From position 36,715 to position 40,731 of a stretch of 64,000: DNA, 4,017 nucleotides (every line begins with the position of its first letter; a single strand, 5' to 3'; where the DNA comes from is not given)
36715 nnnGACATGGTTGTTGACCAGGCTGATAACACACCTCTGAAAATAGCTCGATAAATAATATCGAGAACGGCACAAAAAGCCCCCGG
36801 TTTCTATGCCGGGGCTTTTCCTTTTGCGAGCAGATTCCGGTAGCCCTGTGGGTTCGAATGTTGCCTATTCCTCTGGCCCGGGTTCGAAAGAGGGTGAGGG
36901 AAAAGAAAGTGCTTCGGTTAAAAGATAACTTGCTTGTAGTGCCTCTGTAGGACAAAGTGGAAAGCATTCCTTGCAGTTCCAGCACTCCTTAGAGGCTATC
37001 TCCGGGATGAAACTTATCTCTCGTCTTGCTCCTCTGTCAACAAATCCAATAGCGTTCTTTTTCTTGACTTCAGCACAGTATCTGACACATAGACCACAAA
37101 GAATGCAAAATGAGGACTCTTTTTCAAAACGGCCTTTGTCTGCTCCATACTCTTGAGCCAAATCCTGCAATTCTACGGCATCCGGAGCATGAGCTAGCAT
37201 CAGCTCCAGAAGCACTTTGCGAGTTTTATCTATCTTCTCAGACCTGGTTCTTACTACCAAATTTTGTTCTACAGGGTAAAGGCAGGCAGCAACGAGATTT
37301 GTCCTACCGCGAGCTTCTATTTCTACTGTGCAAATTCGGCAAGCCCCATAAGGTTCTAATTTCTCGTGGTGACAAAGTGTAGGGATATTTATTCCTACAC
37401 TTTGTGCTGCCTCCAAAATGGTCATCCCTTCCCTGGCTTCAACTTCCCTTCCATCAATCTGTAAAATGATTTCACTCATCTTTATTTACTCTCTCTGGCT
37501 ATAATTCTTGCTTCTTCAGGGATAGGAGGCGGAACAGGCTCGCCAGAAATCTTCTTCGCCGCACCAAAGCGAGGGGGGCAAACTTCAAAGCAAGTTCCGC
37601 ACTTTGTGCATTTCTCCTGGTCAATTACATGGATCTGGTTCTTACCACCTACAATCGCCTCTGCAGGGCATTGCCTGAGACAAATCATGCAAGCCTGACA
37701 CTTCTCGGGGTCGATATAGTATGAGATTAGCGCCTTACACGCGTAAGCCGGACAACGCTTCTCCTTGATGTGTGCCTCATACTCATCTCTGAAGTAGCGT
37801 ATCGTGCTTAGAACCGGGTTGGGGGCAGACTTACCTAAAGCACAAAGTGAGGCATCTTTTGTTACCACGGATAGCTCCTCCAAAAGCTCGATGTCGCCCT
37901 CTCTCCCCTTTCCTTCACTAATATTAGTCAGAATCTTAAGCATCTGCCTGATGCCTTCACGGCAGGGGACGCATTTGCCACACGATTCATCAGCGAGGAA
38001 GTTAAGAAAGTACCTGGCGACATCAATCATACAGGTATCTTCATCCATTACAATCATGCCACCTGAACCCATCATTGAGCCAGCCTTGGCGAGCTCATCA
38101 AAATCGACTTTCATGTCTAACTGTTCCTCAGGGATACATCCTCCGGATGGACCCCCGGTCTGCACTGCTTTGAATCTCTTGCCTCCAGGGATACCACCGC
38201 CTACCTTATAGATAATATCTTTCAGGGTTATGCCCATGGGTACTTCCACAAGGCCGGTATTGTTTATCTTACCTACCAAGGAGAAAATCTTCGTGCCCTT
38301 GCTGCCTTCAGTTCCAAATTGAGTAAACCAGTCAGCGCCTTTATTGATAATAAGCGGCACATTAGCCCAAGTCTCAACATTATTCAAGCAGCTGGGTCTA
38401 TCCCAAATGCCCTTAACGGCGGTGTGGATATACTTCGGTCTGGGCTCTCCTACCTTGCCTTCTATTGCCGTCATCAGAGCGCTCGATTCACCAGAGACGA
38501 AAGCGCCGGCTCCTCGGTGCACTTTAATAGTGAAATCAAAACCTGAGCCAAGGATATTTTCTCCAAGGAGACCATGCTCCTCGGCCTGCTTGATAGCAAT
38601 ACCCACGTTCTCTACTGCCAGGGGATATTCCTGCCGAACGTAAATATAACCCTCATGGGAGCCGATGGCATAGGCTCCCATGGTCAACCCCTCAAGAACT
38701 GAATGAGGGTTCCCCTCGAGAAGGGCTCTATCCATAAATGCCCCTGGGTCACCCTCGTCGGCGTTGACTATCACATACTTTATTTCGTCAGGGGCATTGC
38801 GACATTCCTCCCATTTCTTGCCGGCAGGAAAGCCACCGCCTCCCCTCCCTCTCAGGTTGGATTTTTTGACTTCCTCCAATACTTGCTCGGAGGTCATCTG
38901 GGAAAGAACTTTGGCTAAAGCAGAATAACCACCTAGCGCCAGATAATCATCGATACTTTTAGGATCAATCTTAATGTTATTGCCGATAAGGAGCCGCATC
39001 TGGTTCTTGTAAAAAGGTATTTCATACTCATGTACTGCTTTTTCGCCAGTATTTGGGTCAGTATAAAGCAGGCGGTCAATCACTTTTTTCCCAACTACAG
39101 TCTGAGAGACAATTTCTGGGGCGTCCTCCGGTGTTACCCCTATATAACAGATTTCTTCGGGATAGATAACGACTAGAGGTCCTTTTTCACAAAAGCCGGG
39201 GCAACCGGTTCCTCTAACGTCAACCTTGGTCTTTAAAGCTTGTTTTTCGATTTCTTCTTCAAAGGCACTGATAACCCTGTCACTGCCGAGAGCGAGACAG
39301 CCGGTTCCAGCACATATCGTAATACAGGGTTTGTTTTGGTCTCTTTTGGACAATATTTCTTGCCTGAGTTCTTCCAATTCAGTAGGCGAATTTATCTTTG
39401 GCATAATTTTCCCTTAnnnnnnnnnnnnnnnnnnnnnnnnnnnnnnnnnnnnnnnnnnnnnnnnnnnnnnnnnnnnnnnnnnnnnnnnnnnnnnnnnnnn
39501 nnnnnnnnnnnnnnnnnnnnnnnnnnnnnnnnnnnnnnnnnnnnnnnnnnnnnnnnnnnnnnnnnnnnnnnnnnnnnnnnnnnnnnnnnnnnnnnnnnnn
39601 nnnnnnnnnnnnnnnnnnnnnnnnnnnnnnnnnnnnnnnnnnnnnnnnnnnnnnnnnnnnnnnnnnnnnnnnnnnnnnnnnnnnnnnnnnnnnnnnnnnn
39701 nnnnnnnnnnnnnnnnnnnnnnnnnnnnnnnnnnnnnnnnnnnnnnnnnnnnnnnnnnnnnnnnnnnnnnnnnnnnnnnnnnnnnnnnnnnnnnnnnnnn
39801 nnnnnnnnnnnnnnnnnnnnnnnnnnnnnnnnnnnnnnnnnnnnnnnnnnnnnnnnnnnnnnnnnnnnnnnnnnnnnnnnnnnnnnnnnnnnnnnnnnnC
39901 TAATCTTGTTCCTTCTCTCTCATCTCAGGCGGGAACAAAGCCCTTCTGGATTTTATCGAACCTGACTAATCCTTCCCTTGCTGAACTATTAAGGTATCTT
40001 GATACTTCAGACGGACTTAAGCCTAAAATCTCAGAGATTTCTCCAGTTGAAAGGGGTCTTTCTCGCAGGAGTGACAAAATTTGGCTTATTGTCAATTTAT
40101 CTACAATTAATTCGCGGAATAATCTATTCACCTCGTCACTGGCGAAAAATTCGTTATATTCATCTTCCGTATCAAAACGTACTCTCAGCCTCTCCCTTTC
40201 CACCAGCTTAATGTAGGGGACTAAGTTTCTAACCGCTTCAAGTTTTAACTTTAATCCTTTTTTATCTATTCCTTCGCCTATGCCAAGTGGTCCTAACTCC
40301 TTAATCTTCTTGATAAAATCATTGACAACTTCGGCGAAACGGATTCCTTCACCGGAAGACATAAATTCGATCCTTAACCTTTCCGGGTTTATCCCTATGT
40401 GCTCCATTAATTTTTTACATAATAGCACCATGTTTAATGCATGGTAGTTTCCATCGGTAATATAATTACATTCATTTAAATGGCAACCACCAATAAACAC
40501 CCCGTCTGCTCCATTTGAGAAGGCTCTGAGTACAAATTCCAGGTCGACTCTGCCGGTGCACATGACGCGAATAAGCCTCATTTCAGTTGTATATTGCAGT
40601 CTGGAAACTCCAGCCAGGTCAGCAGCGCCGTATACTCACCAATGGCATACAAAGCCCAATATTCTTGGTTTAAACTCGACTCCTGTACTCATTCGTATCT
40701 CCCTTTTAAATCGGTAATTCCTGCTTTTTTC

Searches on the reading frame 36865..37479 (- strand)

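Call 97: search_protein_families(library=pfam, proteins=[window:36865-37479:-], max_evalue=0.00001)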
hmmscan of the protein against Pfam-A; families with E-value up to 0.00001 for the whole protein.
window:36865-37479:- (204 aa): 4 families
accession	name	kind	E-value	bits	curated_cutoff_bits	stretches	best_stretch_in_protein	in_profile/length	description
PF13510.11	Fer2_4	-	2.8e-20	72.6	22.8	1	3-80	3-81/82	2Fe-2S iron-sulfur cluster binding domain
PF12838.12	Fer4_7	-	6.8e-09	36.5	27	1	125-180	2-52/52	4Fe-4S dicluster domain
PF00111.32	Fer2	-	1.4e-08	34.9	21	1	9-56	6-49/77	2Fe-2S iron-sulfur cluster binding domain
PF13237.11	Fer4_10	-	7.8e-06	26.2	25.5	0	109-135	26-52/53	4Fe-4S dicluster domain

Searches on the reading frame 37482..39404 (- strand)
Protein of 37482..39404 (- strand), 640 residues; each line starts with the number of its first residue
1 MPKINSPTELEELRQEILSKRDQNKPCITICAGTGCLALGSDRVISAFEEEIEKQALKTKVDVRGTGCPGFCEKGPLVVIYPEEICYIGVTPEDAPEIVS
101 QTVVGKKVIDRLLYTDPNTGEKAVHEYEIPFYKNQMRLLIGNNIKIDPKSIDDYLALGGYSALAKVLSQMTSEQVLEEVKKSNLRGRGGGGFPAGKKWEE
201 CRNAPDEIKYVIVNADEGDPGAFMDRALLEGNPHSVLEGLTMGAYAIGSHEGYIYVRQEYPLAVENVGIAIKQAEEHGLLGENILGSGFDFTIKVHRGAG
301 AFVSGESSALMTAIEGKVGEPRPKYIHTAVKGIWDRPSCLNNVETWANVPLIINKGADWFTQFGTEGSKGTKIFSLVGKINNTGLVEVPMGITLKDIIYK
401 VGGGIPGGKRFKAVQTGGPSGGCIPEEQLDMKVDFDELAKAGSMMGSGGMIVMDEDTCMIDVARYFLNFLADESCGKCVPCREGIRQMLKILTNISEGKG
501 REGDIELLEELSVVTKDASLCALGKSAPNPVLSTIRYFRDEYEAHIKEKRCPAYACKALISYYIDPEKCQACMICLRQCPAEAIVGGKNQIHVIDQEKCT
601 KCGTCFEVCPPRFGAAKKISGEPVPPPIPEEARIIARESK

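Call 63: search_protein_families(library=pfam, proteins=[window:37482-39404:-], max_evalue=1e-8)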
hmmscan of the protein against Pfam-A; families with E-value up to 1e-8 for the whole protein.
window:37482-39404:- (640 aa): 3 families
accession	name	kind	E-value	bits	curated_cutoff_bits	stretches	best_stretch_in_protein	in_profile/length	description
PF01512.22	Complex1_51K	-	3.4e-43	147.5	31.2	1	179-350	1-149/150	Nuo51 FMN-binding domain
PF10589.14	NADH_4Fe-4S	-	2.6e-34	117.4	23.5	1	461-545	1-85/85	NADH-ubiquinone oxidoreductase-F iron-sulfur binding region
PF00037.32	Fer4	-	2.9e-10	40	21.1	0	593-610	2-19/24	4Fe-4S binding domain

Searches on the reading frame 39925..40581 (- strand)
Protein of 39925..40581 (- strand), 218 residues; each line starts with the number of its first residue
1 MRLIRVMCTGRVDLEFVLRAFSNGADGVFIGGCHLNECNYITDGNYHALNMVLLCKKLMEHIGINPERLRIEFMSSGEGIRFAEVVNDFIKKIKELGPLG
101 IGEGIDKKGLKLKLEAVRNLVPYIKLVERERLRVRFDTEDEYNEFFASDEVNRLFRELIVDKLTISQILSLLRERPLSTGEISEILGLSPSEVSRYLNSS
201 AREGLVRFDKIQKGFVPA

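Call 97: search_protein_families(library=pfam, proteins=[window:39925-40581:-], max_evalue=0.00001)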
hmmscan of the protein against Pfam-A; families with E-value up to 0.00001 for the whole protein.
window:39925-40581:- (218 aa): 3 families
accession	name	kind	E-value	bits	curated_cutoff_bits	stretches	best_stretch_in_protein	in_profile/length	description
PF02662.21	FlpD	-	9.9e-35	119.7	22.3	1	1-97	28-123/123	Methyl-viologen-reducing hydrogenase, delta subunit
PF01022.26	HTH_5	-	9.8e-10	38.6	22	1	166-206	5-45/47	Bacterial regulatory protein, arsR family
PF09339.16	HTH_IclR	-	3.2e-06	27.3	22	1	168-209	8-51/52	IclR helix-turn-helix domain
